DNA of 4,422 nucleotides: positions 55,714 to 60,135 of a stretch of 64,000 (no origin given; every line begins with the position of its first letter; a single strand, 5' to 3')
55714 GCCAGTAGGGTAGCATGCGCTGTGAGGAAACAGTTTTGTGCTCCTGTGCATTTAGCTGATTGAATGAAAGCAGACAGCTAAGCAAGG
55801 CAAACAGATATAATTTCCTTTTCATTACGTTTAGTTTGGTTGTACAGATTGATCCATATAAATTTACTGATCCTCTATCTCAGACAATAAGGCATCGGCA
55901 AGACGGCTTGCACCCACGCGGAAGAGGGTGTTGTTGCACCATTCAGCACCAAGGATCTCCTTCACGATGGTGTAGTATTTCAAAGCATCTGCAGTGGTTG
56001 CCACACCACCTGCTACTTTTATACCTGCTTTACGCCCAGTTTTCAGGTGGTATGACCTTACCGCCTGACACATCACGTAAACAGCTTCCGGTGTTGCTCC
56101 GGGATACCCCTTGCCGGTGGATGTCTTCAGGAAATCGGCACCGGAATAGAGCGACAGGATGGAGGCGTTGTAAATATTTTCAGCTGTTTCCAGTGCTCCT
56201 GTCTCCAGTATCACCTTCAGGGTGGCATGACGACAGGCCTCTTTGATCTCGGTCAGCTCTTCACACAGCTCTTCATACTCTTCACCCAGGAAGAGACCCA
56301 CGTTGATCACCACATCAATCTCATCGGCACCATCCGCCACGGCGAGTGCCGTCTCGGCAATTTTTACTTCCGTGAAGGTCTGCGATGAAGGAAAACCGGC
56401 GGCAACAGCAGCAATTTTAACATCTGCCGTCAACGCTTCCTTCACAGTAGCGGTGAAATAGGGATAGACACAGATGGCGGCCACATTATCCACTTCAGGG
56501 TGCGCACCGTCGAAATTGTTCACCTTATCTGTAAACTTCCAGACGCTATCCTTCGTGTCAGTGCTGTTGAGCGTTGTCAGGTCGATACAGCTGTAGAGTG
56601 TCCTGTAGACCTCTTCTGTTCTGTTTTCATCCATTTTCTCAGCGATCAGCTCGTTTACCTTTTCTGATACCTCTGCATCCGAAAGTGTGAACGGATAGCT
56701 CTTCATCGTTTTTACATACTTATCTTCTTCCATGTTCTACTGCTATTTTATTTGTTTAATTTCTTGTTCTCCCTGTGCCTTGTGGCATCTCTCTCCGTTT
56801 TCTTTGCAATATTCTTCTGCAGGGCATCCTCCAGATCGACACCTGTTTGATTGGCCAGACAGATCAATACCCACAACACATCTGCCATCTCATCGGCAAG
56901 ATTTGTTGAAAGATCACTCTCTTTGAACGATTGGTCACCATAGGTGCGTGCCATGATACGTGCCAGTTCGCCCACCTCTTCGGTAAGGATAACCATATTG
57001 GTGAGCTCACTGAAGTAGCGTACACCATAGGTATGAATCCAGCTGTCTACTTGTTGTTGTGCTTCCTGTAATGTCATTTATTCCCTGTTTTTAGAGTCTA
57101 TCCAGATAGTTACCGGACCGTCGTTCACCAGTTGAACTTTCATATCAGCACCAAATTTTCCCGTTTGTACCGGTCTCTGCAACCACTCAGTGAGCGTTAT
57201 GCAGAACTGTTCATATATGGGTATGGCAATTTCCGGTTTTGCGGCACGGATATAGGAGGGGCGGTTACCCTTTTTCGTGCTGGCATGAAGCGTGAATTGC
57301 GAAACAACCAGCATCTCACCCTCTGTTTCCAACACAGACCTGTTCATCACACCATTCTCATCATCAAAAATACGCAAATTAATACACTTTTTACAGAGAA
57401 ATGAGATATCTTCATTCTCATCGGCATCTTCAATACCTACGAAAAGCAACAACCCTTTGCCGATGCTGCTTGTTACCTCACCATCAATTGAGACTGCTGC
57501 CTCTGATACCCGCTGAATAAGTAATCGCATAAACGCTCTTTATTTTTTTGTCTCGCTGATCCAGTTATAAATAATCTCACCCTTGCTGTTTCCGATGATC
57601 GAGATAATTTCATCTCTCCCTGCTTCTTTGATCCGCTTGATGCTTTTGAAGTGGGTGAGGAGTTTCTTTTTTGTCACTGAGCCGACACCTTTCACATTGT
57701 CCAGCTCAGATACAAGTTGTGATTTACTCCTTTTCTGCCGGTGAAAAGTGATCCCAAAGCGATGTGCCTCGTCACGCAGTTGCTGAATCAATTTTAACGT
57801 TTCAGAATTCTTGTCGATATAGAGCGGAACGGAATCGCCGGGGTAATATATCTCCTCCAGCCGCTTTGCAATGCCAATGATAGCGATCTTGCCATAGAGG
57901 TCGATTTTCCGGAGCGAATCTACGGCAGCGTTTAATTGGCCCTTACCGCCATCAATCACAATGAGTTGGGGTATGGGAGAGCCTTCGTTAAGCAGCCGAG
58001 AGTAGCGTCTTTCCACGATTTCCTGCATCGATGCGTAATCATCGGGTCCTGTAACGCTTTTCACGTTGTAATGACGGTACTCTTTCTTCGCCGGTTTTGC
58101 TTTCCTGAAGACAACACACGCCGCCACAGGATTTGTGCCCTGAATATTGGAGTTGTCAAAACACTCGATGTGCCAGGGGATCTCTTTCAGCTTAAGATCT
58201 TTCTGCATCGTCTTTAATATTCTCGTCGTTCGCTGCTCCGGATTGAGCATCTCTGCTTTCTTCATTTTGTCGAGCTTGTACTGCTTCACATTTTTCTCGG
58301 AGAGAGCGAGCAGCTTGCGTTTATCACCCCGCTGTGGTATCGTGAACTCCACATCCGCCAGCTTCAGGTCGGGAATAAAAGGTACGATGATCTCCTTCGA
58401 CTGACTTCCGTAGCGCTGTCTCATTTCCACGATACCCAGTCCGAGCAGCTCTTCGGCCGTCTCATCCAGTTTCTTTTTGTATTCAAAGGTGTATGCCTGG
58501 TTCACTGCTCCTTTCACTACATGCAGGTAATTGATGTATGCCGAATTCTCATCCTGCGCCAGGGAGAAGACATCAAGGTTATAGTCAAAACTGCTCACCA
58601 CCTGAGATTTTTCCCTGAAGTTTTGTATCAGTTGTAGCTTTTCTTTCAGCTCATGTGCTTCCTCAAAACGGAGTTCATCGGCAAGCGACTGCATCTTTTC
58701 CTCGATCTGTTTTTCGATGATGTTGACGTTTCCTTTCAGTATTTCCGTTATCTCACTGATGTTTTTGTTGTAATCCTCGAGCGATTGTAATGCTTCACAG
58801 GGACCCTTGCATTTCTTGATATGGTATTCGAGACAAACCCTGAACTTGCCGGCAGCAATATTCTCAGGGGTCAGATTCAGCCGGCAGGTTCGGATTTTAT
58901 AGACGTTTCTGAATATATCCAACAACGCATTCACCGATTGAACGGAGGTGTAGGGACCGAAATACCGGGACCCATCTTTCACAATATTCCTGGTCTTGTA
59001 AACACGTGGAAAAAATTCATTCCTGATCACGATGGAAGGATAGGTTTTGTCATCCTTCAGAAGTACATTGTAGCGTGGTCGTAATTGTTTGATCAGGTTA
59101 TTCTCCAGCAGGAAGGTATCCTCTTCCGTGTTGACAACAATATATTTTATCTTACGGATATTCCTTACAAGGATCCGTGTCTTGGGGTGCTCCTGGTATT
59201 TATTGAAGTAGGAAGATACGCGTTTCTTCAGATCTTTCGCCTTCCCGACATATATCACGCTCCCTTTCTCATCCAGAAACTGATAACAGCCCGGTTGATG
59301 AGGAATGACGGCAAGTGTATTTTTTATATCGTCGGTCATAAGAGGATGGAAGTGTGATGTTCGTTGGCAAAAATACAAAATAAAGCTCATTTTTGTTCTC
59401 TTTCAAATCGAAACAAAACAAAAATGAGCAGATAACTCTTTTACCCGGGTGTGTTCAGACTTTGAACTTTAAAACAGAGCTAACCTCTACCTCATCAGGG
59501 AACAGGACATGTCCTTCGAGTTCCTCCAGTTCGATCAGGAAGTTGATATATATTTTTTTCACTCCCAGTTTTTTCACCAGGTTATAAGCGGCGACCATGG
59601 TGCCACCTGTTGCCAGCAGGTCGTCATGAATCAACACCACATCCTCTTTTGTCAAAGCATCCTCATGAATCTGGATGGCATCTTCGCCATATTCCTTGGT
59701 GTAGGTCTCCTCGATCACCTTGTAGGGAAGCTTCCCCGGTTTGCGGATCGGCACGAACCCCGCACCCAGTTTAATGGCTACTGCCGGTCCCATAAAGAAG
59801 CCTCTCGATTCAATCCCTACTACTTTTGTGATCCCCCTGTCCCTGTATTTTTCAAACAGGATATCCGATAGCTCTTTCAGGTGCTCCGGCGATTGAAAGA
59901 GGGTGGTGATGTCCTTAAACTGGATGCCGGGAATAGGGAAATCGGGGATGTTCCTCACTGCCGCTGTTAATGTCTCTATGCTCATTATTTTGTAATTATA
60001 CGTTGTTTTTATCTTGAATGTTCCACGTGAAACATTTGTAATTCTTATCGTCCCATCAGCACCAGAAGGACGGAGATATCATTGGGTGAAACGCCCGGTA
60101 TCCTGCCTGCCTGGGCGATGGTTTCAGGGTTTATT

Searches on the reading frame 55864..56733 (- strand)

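Call 45: search_protein_families(library=pfam, proteins=[window:55864-56733:-], max_evalue=0.001)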
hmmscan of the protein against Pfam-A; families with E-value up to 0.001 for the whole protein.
window:55864-56733:- (289 aa): 1 family
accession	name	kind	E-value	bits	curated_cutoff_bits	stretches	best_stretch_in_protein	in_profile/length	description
PF01791.15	DeoC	-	8.7e-24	84.9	23.8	1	49-248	5-201/229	DeoC/LacD family aldolase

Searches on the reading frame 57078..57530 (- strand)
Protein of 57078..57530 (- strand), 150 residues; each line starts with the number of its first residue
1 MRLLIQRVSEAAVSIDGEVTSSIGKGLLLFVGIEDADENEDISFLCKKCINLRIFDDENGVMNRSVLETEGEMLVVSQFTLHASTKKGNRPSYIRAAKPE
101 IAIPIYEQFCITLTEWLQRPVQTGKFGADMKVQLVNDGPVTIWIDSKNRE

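Call 88: search_protein_families(library=pfam, proteins=[window:57078-57530:-], max_evalue=0.001)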
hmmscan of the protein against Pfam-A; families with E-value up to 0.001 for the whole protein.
window:57078-57530:- (150 aa): 1 family
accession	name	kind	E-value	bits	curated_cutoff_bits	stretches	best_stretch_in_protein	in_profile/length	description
PF02580.21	Tyr_Deacylase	-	4.1e-58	196.2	25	1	2-145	1-144/144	D-Tyr-tRNA(Tyr) deacylase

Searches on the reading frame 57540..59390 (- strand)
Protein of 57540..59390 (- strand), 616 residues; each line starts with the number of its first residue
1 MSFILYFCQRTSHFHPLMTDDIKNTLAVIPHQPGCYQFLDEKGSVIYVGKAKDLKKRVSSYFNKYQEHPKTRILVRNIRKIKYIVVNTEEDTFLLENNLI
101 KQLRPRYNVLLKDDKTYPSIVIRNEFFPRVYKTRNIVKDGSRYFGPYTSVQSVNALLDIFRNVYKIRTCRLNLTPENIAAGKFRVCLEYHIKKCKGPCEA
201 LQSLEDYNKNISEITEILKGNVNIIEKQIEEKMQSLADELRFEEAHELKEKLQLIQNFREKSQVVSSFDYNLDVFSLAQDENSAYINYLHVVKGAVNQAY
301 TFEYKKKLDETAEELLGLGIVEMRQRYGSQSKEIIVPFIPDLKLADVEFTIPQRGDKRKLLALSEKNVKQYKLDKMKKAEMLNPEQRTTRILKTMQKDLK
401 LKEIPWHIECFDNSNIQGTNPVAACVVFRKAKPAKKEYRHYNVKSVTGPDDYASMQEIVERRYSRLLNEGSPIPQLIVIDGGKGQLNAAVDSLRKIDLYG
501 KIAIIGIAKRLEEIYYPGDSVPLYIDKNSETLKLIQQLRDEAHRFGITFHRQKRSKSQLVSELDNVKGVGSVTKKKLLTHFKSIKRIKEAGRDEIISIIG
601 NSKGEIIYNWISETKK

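Call 45: search_protein_families(library=pfam, proteins=[window:57540-59390:-], max_evalue=0.001)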
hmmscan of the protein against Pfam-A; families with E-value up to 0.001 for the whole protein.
window:57540-59390:- (616 aa): 7 families
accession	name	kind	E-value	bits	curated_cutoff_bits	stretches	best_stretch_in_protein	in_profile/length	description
PF08459.17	UvrC_RNaseH_dom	-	1.9e-56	190.7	22.3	1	396-547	1-159/159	UvrC RNAse H endonuclease domain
PF22920.2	UvrC_RNaseH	-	3.5e-16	59.6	24.3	1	271-371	1-112/116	UvrC Ribonuclease H-like domain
PF01541.30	GIY-YIG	-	2.7e-10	40.8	22.6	1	33-108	2-78/78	GIY-YIG catalytic domain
PF14520.12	HHH_5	-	3.1e-05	24.8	27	1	561-603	2-45/57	Helix-hairpin-helix domain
PF24348.1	DUF7508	-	0.0001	22.8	26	0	24-63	13-51/79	Domain of unknown function (DUF7508)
PF12826.13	HHH_2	-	0.0004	20.9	27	1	567-613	9-57/64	Helix-hairpin-helix motif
PF02151.25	UVR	-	0.00098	19.2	21.5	0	227-257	5-35/36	UvrB/uvrC motif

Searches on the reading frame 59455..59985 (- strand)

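Call 88: search_protein_families(library=pfam, proteins=[window:59455-59985:-], max_evalue=0.001)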
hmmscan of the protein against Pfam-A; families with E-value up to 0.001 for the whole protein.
window:59455-59985:- (176 aa): 2 families
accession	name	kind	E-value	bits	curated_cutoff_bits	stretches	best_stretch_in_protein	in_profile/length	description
PF00156.33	Pribosyltran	-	2e-13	50.4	26.3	1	27-152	3-125/158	Phosphoribosyl transferase domain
PF14681.12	UPRTase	-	0.0003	20.7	27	1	111-151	118-157/206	Uracil phosphoribosyltransferase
